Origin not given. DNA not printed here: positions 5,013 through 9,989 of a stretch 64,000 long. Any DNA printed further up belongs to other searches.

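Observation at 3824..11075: PadR / MacB-type ATPase / 1558-aa repeat surface protein / FtsX permease: an uncharacterised envelope module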

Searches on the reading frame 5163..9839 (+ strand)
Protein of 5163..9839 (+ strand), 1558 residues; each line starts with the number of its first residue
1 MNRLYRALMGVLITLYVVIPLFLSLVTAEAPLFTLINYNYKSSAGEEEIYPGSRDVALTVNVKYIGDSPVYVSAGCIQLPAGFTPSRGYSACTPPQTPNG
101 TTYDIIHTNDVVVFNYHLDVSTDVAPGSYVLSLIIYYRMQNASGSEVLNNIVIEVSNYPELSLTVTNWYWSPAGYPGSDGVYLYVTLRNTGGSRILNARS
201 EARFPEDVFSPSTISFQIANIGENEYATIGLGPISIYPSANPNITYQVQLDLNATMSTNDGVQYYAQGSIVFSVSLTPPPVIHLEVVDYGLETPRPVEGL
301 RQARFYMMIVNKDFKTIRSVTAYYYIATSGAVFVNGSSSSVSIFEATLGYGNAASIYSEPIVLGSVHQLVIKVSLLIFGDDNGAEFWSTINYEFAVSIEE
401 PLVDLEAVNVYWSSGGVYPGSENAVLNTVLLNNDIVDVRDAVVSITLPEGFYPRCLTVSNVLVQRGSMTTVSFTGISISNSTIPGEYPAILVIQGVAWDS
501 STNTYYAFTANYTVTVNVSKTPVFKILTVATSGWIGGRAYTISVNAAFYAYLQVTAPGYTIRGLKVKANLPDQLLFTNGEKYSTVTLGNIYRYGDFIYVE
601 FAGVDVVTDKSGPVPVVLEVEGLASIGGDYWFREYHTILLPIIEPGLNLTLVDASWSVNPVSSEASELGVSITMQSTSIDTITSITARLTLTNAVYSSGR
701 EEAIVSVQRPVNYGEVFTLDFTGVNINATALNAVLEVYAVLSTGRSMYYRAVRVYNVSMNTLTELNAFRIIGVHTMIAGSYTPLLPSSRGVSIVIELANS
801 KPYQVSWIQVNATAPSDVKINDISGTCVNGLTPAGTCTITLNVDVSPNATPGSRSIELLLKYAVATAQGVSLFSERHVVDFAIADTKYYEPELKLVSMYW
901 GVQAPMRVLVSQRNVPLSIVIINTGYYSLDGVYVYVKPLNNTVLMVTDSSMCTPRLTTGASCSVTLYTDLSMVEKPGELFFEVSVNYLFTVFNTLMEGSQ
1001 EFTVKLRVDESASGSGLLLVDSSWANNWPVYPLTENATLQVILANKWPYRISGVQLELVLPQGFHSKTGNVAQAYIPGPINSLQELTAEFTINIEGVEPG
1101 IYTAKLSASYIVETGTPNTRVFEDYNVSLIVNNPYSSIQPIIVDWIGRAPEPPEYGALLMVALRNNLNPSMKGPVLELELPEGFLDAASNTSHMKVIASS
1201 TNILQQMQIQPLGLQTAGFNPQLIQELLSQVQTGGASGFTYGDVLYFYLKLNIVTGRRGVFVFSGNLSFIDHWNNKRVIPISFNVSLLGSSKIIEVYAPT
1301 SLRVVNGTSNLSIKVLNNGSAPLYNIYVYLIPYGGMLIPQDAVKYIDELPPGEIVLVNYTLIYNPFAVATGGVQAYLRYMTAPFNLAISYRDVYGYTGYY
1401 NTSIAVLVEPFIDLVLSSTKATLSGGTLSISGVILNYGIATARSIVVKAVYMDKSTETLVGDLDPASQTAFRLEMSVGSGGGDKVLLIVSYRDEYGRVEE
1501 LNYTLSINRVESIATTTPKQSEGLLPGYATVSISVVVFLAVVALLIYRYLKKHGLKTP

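Call 4: search_protein_families(library=pfam, proteins=[window:5163-9839:+], max_evalue=0.01)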
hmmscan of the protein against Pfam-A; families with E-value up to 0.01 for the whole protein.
window:5163-9839:+ (1558 aa): 1 family
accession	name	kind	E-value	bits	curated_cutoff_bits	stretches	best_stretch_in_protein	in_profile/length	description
PF10633.15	NPCBM_assoc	-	1.7e-06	28.6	24.4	0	793-861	9-76/78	NPCBM-associated, NEW3 domain of alpha-galactosidase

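Call 5: search_protein_families(library=ncbifam, proteins=[window:5163-9839:+], max_evalue=0.01)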
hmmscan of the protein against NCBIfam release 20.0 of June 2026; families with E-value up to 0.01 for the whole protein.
window:5163-9839:+ (1558 aa): 0 families

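Call 6: find_homologous_proteins(query=window:5163-9839:+, max_evalue=0.001)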
Query window:5163-9839:+ (1558 aa): 22 proteins with E <= 0.001 among 8000 candidates.
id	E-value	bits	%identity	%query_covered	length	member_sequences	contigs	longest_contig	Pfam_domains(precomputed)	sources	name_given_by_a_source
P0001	0.0e+0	3310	96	100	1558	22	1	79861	-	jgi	jgi:hypothetical protein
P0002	0.0e+0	2456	57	90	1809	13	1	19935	PF10633.16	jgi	jgi:hypothetical protein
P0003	0.0e+0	2180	61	100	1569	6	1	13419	PF10633.16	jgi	jgi:hypothetical protein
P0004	0.0e+0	2154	60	99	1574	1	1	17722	PF10633.16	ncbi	-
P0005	0.0e+0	2152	59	100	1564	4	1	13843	-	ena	-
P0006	0.0e+0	2115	61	99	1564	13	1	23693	PF10633.16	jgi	-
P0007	0.0e+0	2077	59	100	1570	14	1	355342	PF10633.16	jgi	jgi:hypothetical protein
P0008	0.0e+0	2031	58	100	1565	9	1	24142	PF10633.16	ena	-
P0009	0.0e+0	1706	50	98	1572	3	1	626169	PF10633.16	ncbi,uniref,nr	ncbi:hypothetical protein QPL79_02240 [Ignisphaera sp. 4213-co]|uniref:CARDB domain-containing prote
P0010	0.0e+0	1677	49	98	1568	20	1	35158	PF10633.16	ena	-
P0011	0.0e+0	1652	49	100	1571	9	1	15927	-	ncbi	ncbi:MAG: hypothetical protein QXZ41_06965 [Ignisphaera sp.]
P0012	0.0e+0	1642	48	99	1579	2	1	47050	PF10633.16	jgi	-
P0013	0.0e+0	1613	48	98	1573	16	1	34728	-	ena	-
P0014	0.0e+0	1569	48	98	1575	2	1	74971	PF10633.16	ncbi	ncbi:MAG: hypothetical protein ACP5KA_04505 [Desulfurococcaceae archaeon]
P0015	0.0e+0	1400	43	100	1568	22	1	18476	-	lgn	-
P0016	0.0e+0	1393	43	99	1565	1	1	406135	-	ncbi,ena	-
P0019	0.0e+0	1129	38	99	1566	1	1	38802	PF10633.16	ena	-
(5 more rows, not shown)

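Call 7: find_encoding_contigs(protein=P0009, flank=8000, max_places=2)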
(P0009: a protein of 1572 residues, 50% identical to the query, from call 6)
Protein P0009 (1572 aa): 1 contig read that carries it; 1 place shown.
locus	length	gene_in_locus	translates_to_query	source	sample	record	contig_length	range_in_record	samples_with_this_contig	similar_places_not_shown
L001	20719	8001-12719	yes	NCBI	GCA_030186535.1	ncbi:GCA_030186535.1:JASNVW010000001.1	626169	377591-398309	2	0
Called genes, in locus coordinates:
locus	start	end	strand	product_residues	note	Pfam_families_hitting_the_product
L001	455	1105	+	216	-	PF06157:DUF973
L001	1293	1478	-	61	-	PF14947:HTH_45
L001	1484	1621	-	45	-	-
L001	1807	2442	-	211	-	PF05683:Fumerase_C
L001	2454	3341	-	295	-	PF05681:Fumerase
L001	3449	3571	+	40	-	-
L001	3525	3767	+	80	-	-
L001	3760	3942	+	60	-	-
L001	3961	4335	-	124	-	-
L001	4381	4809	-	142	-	PF27217:AF_0155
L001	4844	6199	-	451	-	PF01964:ThiC_Rad_SAM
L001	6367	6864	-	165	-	PF03551:PadR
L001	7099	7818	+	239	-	PF00005:ABC_tran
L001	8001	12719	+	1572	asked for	PF10633:NPCBM_assoc (faint)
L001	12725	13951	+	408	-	PF12704:MacB_PCD, PF02687:FtsX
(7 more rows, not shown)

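Call 8: find_encoding_contigs(protein=P0016, flank=8000, max_places=2)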
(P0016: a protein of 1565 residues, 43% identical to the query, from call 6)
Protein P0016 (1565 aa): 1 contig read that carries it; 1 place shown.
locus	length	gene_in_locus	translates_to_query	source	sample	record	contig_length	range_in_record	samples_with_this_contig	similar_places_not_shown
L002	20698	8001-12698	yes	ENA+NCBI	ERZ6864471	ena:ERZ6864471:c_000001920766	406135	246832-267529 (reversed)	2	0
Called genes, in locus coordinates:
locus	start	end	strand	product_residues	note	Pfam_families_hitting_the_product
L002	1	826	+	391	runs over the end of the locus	PF04998:RNA_pol_Rpb1_5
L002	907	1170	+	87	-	PF01248:Ribosomal_L7Ae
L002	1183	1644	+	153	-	PF07650:KH_2 (faint), PF26594:KH_NusA_2nd (weak), PF13083:KH_KhpA-B (weak), PF26594:KH_NusA_2nd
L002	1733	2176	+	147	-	PF00164:Ribosom_S12_S23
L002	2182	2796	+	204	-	PF00177:Ribosomal_S7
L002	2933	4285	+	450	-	PF00009:GTP_EFTU, PF01926:MMR_HSR1 (faint), PF03144:GTP_EFTU_D2, PF03143:GTP_EFTU_D3, PF22594:GTP-eEF1A_C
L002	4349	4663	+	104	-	PF00338:Ribosomal_S10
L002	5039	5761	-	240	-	PF00005:ABC_tran, PF13304:AAA_21 (faint)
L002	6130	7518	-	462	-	PF05167:DUF711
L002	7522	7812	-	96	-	PF13291:ACT_4 (faint), PF13840:ACT_7 (weak), PF13740:ACT_6, PF01842:ACT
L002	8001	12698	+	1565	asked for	-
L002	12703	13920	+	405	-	PF12704:MacB_PCD, PF02687:FtsX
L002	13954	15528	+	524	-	PF04389:Peptidase_M28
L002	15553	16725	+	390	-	PF20030:bpMoxR, PF07728:AAA_5, PF17868:AAA_lid_8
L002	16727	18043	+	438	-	PF05762:VWA_CoxE (weak), PF13768:VWA_3, PF00092:VWA, PF13519:VWA_2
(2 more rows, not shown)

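Call 9: find_encoding_contigs(protein=P0019, flank=8000, max_places=2)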
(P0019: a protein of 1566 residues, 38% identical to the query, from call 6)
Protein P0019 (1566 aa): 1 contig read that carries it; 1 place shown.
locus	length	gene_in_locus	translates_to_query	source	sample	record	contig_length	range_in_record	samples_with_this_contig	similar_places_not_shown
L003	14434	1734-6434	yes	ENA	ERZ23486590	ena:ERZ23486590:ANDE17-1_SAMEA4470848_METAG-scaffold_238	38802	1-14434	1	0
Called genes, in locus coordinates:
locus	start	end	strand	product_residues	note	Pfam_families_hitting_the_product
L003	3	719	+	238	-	?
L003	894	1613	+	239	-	PF02463:SMC_N (faint), PF00005:ABC_tran, PF13304:AAA_21 (faint)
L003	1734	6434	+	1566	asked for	PF10633:NPCBM_assoc (faint)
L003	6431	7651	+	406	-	PF12704:MacB_PCD, PF02687:FtsX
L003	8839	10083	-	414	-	-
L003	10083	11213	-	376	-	PF01408:GFO_IDH_MocA (weak), PF01488:Shikimate_DH (weak), PF02254:TrkA_N, PF03435:Sacchrp_dh_NADP (weak), PF03807:F420_oxidored (weak), PF13460:NAD_binding_10 (faint), PF16653:Sacchrp_dh_C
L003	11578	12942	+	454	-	PF09594:GT87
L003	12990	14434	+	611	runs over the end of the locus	PF13522:GATase_6, PF13537:GATase_7, PF01380:SIS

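Call 15: search_solved_structures(query=A1, max_evalue=1)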
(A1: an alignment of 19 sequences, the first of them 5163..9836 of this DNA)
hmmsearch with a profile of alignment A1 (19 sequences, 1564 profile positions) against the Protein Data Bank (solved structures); distinct sequences matched with E-value up to 1: 1.
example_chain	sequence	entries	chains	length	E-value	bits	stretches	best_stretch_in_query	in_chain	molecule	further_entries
7wue_C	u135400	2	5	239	0.28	11.4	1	728-793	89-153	m31A7 Fab HEAVY CHAIN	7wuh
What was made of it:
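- On Solved archaeal S-layer proteins: A profile of 19 family members searched against all PDB chain sequences gave no significant hit; the best was E 0.28, to an antibody chain (call 15).
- A profile search of all PDB chain sequences found no significant match to any solved protein (call 15).
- Tried and rejected: A PDB sequence-profile search with the giant family found nothing (call 15).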

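Call 93: search_protein_families(library=padloc, proteins=[window:5163-9839:+], max_evalue=0.001)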
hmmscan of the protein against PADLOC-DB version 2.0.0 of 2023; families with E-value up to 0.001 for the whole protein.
window:5163-9839:+ (1558 aa): 0 families

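Call 94: find_encoding_contigs(protein=P0001, flank=7000, max_places=1)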
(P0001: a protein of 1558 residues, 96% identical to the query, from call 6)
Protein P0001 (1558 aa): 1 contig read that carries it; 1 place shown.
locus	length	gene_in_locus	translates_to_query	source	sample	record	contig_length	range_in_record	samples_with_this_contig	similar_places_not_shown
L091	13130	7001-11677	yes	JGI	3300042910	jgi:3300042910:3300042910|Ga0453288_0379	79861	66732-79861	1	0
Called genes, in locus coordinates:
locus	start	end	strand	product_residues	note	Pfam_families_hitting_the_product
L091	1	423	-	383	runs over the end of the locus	PF00266:Aminotran_5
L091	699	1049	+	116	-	-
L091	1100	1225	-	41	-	-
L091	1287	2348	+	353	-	PF01321:Creatinase_N, PF00557:Peptidase_M24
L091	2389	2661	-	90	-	-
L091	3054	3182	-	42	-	-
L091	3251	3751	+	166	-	-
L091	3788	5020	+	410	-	PF13191:AAA_16 (weak), PF13401:AAA_22, PF22703:Cdc6_lid, PF09079:WHD_Cdc6, PF21312:WHD_ORC1 (faint)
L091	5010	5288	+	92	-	-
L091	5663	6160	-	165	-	PF03551:PadR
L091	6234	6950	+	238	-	PF00005:ABC_tran, PF13304:AAA_21 (faint)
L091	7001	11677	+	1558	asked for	-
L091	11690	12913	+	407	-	PF12704:MacB_PCD, PF02687:FtsX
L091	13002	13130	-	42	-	?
